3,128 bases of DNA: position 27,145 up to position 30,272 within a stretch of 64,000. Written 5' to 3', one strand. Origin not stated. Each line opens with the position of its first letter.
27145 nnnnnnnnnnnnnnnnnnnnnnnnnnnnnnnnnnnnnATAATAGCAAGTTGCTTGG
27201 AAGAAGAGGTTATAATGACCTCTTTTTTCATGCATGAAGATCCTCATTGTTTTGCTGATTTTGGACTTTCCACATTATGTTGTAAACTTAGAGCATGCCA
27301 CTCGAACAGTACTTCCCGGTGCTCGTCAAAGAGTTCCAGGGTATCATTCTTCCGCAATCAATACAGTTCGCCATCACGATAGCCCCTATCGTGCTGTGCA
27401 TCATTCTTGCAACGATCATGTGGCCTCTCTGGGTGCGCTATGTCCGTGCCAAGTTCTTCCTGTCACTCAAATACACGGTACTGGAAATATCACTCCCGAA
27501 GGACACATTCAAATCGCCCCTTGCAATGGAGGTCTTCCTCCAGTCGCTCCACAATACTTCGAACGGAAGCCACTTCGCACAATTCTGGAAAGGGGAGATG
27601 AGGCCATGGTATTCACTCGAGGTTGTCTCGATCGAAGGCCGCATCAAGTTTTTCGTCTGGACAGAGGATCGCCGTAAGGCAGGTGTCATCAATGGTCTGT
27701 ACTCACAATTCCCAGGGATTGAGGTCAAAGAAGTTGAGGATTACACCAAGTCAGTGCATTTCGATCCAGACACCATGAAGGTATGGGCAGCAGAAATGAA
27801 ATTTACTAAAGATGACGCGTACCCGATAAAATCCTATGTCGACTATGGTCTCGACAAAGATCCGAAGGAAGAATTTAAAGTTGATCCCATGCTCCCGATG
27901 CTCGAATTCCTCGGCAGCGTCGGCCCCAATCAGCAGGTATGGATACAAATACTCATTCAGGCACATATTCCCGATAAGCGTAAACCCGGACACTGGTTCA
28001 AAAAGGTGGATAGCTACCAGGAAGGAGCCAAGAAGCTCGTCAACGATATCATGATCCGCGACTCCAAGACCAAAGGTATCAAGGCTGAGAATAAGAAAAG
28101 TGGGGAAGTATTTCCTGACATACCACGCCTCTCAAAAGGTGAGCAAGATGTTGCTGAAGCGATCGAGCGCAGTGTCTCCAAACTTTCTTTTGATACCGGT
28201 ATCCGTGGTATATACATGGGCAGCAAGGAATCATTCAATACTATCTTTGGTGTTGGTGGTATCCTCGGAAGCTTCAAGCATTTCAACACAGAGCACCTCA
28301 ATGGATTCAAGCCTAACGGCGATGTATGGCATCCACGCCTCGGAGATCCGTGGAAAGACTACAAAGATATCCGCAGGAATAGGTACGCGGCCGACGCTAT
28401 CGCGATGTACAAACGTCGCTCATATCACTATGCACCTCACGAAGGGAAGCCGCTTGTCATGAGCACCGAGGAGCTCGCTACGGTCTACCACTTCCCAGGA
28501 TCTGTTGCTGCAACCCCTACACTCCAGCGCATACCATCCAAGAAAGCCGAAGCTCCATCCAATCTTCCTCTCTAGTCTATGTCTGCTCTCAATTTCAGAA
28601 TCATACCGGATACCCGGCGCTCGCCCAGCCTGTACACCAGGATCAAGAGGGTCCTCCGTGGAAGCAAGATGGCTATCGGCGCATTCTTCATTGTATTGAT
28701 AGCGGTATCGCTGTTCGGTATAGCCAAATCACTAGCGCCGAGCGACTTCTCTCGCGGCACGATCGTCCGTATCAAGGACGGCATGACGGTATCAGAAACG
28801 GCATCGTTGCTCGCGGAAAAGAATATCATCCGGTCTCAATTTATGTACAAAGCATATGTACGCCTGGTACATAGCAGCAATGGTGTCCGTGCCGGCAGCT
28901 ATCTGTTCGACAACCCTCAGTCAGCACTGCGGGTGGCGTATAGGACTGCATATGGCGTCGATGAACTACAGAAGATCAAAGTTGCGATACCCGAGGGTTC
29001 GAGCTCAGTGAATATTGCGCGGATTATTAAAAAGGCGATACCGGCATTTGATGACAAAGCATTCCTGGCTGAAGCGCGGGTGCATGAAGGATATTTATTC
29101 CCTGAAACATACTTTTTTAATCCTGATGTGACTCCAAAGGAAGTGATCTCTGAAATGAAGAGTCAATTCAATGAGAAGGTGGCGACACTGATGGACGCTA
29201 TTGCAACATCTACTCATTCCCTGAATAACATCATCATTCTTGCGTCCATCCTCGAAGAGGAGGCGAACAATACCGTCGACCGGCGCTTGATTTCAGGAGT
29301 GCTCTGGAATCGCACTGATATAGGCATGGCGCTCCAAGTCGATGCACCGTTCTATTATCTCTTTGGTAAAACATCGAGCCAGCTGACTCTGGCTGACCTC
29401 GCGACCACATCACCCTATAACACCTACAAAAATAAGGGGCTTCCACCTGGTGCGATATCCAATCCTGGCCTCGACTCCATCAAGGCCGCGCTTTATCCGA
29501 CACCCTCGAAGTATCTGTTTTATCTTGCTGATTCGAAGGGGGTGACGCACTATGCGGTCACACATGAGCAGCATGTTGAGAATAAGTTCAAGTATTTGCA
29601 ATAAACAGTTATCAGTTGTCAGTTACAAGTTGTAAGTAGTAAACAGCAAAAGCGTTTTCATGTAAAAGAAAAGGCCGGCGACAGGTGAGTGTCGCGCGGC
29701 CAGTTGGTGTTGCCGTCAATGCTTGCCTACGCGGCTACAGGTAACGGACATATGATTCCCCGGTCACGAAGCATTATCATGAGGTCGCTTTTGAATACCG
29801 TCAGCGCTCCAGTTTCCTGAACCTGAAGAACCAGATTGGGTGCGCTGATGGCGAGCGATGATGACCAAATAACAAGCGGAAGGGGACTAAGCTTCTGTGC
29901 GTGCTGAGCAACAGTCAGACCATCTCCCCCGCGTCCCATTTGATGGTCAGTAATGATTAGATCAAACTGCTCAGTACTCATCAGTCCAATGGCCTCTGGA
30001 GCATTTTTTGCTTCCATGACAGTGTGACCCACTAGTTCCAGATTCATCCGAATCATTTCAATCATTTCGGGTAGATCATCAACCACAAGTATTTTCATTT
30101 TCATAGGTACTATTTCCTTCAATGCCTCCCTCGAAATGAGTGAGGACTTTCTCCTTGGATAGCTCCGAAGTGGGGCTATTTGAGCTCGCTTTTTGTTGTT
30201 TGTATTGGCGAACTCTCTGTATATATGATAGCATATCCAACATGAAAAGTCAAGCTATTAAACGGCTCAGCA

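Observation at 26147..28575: Sigma region-4-like HTH fused to a HARE-HTH-like domain, followed by a large unannotatable membrane protein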

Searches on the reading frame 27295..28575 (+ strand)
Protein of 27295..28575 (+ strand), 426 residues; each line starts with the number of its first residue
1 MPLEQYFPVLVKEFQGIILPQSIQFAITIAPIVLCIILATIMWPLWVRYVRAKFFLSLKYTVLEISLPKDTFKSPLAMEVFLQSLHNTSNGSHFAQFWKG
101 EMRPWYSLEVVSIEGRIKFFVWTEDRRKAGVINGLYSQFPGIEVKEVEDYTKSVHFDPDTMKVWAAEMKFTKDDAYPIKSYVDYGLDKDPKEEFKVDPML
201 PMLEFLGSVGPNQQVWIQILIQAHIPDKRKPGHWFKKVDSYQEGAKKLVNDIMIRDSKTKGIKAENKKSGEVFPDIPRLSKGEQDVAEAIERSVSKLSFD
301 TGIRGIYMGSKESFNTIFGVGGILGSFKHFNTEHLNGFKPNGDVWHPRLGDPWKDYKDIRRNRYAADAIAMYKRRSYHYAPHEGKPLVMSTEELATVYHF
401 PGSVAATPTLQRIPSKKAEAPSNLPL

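Call 3: search_protein_families(library=pfam, proteins=[window:27295-28575:+], max_evalue=1)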
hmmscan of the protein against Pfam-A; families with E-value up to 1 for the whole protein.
window:27295-28575:+ (426 aa): 0 families

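Call 4: search_protein_families(library=ncbifam, proteins=[window:27295-28575:+], max_evalue=1)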
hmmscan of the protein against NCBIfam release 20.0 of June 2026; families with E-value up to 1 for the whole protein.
window:27295-28575:+ (426 aa): 0 families

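Call 6: find_homologous_proteins(query=window:27295-28575:+)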
Query window:27295-28575:+ (426 aa): 4893 proteins with E <= 0.001 among 8000 candidates; the best 120 are listed.
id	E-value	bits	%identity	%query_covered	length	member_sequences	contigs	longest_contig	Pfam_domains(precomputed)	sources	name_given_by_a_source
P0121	2.4e-281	951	96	100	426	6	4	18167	PF26449.1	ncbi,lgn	-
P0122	5.7e-248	841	82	100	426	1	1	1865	PF26449.1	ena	-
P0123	6.3e-230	781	77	100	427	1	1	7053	PF26449.1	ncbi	-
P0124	1.0e-222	758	75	100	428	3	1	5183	PF26449.1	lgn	-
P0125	5.1e-221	752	73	100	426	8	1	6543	PF26449.1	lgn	-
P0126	6.5e-221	752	74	100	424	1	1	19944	PF26449.1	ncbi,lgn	-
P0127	2.7e-219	746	73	100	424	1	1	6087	PF26449.1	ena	-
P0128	2.1e-218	743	73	100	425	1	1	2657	PF26449.1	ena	-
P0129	3.0e-217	740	72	100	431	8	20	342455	PF26449.1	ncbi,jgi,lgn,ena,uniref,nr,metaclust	ncbi:MAG: hypothetical protein A3C79_00695 [Candidatus Taylorbacteria bacterium RIFCSPHIGHO2_02_FULL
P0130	8.9e-216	735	72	100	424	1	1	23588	PF26449.1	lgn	-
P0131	2.2e-213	727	71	100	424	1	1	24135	PF26449.1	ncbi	-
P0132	1.4e-212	724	71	100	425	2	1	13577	PF26449.1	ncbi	-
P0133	1.9e-212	724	70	100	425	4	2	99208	PF26449.1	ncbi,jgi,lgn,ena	-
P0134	8.9e-212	721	71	100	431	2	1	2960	PF26449.1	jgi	jgi:hypothetical protein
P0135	9.9e-212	721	72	100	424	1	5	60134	PF26449.1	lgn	-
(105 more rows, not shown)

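Call 20: search_solved_structures(query=A1, max_evalue=10)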
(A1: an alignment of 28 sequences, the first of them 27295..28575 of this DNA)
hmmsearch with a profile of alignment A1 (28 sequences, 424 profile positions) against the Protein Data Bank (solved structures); distinct sequences matched with E-value up to 10: 0.

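Call 22: predict_structure(alignment_id=A1)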
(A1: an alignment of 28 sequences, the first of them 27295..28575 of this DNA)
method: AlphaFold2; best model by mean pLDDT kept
length: 426 residues; sequences in the alignment: 28
mean_pLDDT: 74.3   pTM: 0.74
mean pLDDT of the five models: 74.3, 72.5, 67.7, 67.0, 56.0
residues with pLDDT >= 90: 30; 70-90: 288; 50-70: 57; < 50: 51
segments of 3 or more residues with pLDDT < 50: 256-275, 352-357, 403-426
pLDDT, mean of each block of 10 residues (from residue 1): 66 76 82 86 81 82 78 75 78 71 84 85 89 84 84 75 84 83 76 68 82 88 80 75 81 57 42 50 79 88 87 70 81 81 63 50 74 80 82 88 43 36 40
secondary structure, 60 per line:
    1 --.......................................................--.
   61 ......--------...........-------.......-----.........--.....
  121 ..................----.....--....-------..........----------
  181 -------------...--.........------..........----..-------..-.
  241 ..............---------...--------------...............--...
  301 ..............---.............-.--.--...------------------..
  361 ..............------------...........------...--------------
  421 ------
elements in order: H3-57 E60-66 H75-85 H93-99 E105-113 E116-124 H125-138 E143-147 H150-153 E161-170 H199-207 E214-223 H240-254 H281-295 E298-310 H311-314 H318-330 E338-340 H359-374 E387-390 H391-397

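Call 30: fold_search(model_id=the predicted structure, library=pdb)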
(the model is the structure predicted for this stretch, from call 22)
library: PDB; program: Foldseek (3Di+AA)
matches with E <= 10: 529; with E <= 0.001: 8
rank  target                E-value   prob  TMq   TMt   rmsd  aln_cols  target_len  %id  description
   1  8rtb_B                2.1e-04  1.00  0.34  0.24   9.3       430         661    9  Extended inner membrane complex (IMC) protomer structure (TrwM/VirB3-TrwK/VirB4-TrwI/VirB6-TrwG/VirB8-TrwE/VirB10) fro (released 2024-06-19)
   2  7o42_E                2.9e-04  1.00  0.35  0.18   9.6       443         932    8  TrwK/VirB4unbound trimer of dimers complex (with Hcp1) from the R388 type IV secretion system determined by cryo-EM. (released 2022-06-22)
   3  8rtd_h                3.1e-04  1.00  0.35  0.33   9.4       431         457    9  Stalk-Arches-IMC structure from the fully-assembled R388 type IV secretion system determined by cryo-EM. (released 2024-06-19)
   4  7o41_B                3.9e-04  0.99  0.33  0.23   9.8       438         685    9  Hexameric composite model of the Inner Membrane Complex (IMC) with the Arches from the fully-assembled R388 type IV se (released 2022-06-22)
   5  8rtd_V                4.4e-04  0.99  0.33  0.22   9.4       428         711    8  Stalk-Arches-IMC structure from the fully-assembled R388 type IV secretion system determined by cryo-EM. (released 2024-06-19)
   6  8rtd_P                4.9e-04  0.99  0.33  0.21   9.5       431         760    8  Stalk-Arches-IMC structure from the fully-assembled R388 type IV secretion system determined by cryo-EM. (released 2024-06-19)
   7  7o42_A                8.7e-04  0.99  0.34  0.18   9.3       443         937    8  TrwK/VirB4unbound trimer of dimers complex (with Hcp1) from the R388 type IV secretion system determined by cryo-EM. (released 2022-06-22)
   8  7o43_A                9.2e-04  1.00  0.37  0.22   9.5       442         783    8  TrwK/VirB4unbound dimer complex from R388 type IV secretion system determined by cryo-EM. (released 2022-06-22)
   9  7o43_B                1.8e-03  0.99  0.34  0.20  10.4       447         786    8  TrwK/VirB4unbound dimer complex from R388 type IV secretion system determined by cryo-EM. (released 2022-06-22)
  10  7o41_A                6.4e-03  0.94  0.34  0.22   9.3       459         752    7  Hexameric composite model of the Inner Membrane Complex (IMC) with the Arches from the fully-assembled R388 type IV se (released 2022-06-22)
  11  4pzf_B                1.1e-02  0.41  0.22  0.19  16.8       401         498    8  Berberine bridge enzyme G164A variant, a reticuline dehydrogenase (released 2014-04-23)
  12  2wdw_A                1.4e-02  0.80  0.28  0.24  12.9       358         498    8  The Native Crystal Structure of the Primary Hexose Oxidase (Dbv29) in Antibiotic A40926 Biosynthesis (released 2010-04-07)
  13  2bvf_A                1.5e-02  0.82  0.27  0.26  11.8       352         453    8  Crystal structure of 6-hydoxy-D-nicotine oxidase from Arthrobacter nicotinovorans. Crystal Form 3 (P1) (released 2005-08-17)
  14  4pzf_D                1.6e-02  0.33  0.21  0.19  16.3       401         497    8  Berberine bridge enzyme G164A variant, a reticuline dehydrogenase (released 2014-04-23)
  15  6y0r                  2.7e-02  0.82  0.28  0.26  12.5       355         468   11  Chitooligosaccharide oxidase (released 2020-06-03)
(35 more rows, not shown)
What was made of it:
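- Closest known: VirB4. Same: The DUF8128 model matches the VirB4 chain (call 30).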

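Call 51: search_protein_families(library=padloc, proteins=[window:27295-28575:+], max_evalue=0.01)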
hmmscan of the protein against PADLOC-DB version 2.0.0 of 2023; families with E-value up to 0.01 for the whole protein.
window:27295-28575:+ (426 aa): 0 families

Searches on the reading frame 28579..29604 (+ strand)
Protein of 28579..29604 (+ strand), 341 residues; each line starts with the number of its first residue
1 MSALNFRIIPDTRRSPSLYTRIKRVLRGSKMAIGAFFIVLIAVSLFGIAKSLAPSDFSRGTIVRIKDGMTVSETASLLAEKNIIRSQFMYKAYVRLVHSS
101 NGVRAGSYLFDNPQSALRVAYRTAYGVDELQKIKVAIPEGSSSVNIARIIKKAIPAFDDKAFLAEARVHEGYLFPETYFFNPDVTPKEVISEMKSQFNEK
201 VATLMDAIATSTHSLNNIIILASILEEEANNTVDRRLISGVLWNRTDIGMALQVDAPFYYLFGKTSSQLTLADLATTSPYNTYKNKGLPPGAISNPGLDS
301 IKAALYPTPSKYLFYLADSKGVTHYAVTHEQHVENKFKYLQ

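Call 3: search_protein_families(library=pfam, proteins=[window:28579-29604:+], max_evalue=1)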
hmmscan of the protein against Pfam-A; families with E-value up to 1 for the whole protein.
window:28579-29604:+ (341 aa): 1 family
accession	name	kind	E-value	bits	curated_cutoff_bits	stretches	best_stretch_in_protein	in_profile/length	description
PF02618.21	YceG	-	4e-69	233.6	32.4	1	63-336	1-273/275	YceG-like family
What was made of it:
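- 28579..29604 (+): YceG/MltG. It follows DUF8128 in the window and in all nine Paceibacteria-type relatives examined. Pfam 233.6 bits (call 3).
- Checked: ORF3 at 28579-29604 is YceG/MltG (233.6 bits, call 3).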

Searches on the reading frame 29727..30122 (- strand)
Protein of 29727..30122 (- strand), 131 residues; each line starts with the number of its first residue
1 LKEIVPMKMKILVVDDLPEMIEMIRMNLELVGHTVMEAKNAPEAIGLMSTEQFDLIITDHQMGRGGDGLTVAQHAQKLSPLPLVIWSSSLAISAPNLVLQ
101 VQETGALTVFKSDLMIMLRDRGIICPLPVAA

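Call 40: search_protein_families(library=pfam, proteins=[window:29727-30122:-], max_evalue=0.001)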
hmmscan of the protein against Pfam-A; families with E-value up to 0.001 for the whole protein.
window:29727-30122:- (131 aa): 1 family
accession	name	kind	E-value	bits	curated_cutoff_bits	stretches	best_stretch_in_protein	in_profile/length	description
PF00072.30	Response_reg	-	1.7e-12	47.9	30.2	1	11-101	1-88/111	Response regulator receiver domain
